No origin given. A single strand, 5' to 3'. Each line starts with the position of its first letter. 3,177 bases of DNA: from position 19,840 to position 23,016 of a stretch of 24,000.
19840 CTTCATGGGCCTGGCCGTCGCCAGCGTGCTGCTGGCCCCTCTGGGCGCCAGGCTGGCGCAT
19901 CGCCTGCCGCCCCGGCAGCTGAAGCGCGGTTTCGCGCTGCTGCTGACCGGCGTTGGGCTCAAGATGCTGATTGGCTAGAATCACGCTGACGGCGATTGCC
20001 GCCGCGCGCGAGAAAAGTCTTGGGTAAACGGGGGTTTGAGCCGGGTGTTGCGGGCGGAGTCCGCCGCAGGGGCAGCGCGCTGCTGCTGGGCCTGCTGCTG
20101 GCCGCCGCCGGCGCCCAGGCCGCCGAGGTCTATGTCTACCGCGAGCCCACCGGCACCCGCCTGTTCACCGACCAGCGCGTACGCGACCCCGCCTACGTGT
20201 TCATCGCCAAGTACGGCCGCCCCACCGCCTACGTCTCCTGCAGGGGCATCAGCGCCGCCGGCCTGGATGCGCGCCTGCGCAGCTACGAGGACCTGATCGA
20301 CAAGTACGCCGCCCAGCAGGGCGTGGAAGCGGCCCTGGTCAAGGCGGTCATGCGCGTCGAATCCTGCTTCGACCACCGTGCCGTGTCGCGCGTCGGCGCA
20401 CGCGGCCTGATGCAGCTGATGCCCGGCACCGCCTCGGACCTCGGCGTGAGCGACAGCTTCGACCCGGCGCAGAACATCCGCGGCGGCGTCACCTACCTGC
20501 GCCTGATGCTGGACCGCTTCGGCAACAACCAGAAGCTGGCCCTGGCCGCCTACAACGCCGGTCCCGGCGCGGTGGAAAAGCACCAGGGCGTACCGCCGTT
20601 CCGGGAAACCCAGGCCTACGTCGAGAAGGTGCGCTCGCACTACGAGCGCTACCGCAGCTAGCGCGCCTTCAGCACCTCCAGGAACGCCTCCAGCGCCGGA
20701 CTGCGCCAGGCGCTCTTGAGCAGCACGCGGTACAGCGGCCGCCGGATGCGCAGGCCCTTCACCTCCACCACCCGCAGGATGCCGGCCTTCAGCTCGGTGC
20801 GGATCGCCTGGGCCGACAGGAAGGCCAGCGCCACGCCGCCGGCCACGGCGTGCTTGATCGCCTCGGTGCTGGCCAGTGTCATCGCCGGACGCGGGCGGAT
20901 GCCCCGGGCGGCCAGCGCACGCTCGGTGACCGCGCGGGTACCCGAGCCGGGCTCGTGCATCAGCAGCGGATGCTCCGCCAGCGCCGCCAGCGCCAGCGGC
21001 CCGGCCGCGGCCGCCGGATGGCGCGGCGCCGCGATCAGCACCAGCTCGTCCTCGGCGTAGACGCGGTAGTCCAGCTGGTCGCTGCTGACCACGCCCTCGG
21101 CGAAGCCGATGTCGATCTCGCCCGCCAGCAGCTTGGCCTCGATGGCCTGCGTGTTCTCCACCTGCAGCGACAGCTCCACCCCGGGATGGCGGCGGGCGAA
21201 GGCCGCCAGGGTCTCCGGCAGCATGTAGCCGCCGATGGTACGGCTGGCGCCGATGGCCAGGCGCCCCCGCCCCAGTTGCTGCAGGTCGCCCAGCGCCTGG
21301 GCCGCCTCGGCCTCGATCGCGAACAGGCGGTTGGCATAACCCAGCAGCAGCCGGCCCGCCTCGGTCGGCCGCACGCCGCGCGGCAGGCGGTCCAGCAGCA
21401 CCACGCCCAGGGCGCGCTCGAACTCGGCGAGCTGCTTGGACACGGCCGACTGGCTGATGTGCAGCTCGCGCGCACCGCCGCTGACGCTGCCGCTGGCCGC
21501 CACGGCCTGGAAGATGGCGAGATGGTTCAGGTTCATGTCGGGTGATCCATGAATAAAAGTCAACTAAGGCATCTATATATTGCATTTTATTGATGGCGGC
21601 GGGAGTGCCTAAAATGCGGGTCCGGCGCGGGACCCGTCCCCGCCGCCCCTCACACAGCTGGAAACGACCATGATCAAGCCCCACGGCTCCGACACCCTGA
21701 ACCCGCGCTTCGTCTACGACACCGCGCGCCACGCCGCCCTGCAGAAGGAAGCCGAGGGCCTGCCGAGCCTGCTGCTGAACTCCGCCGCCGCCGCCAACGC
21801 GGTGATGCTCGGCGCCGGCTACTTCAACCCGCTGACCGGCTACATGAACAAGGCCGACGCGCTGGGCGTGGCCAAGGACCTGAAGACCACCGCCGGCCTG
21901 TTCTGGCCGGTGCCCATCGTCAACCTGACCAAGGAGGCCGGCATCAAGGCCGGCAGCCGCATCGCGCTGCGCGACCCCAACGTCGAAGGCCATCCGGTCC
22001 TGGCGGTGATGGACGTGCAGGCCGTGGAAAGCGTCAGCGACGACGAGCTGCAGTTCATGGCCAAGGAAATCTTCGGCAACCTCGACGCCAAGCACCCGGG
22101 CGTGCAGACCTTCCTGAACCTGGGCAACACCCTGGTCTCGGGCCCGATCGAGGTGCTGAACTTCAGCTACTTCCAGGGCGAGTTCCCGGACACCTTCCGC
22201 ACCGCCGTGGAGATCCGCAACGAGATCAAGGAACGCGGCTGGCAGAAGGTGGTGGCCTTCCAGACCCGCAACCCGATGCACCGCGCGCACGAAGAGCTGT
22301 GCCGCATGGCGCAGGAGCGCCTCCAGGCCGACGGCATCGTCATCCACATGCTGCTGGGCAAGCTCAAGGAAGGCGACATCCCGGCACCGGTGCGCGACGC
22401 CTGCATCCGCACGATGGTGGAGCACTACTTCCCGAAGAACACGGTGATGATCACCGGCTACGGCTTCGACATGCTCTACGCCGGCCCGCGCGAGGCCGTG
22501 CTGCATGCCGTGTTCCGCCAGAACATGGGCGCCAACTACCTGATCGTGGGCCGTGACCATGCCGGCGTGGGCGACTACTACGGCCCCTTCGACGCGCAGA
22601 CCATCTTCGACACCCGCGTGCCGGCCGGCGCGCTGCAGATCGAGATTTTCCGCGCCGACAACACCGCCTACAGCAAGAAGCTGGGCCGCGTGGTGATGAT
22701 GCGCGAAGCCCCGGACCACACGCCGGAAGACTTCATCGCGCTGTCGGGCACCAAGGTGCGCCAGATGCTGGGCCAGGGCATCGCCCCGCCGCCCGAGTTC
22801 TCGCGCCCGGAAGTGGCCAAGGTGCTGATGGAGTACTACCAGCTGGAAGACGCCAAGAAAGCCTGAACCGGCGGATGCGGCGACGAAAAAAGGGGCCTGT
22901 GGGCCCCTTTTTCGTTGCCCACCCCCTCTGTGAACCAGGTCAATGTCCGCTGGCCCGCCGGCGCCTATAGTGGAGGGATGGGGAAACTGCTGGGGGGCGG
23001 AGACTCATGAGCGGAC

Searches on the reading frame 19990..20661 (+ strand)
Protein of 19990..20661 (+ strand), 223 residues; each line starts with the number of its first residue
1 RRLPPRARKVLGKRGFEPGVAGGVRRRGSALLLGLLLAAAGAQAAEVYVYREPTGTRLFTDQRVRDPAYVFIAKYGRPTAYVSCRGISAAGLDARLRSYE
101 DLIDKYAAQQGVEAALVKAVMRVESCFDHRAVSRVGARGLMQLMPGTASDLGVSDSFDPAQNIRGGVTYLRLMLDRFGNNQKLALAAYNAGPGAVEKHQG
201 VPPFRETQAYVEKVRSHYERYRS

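Call 77: search_protein_families(library=pfam, proteins=[window:19990-20661:+], max_evalue=0.001)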
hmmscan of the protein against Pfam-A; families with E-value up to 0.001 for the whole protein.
window:19990-20661:+ (223 aa): 1 family
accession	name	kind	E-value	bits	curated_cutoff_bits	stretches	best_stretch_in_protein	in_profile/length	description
PF01464.25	SLT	-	2.4e-30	105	21.3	1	102-208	2-114/117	Transglycosylase SLT domain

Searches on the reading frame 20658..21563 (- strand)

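Call 77: search_protein_families(library=pfam, proteins=[window:20658-21563:-], max_evalue=0.001)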
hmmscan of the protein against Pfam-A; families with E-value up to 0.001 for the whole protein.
window:20658-21563:- (301 aa): 4 families
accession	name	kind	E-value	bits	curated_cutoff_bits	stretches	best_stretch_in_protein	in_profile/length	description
PF03466.25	LysR_substrate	-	4.4e-56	190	28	1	96-300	2-206/209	LysR substrate binding domain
PF00126.33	HTH_1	-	2.2e-21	76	26.6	1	12-71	1-60/60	Bacterial regulatory helix-turn-helix protein, lysR family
PF12849.12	PBP_like_2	-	2e-05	25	27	1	99-257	9-192/267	PBP superfamily domain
PF12727.12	PBP_like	-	0.00016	21.4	27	1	172-298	69-192/193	PBP superfamily domain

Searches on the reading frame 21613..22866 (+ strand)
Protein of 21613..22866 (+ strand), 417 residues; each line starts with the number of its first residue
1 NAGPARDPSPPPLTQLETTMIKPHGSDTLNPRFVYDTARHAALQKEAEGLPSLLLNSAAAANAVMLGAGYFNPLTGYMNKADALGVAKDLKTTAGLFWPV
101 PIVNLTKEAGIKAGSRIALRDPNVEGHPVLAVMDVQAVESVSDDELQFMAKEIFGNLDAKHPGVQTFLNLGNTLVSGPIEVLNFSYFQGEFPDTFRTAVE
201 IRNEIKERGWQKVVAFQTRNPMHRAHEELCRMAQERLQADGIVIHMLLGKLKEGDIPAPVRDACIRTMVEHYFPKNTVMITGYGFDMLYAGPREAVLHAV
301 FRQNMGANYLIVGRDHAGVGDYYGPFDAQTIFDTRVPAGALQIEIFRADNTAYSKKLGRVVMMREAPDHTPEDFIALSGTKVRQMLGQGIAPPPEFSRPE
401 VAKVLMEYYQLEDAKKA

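Call 77: search_protein_families(library=pfam, proteins=[window:21613-22866:+], max_evalue=0.001)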
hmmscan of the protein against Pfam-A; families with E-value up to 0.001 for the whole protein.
window:21613-22866:+ (417 aa): 2 families
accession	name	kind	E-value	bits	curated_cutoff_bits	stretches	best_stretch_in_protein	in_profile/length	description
PF01747.23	ATP-sulfurylase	-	1.8e-77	260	24.3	1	196-408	5-212/212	ATP-sulfurylase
PF14306.12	PUA_2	-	2.8e-33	115.2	27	1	21-183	1-158/159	PUA-like domain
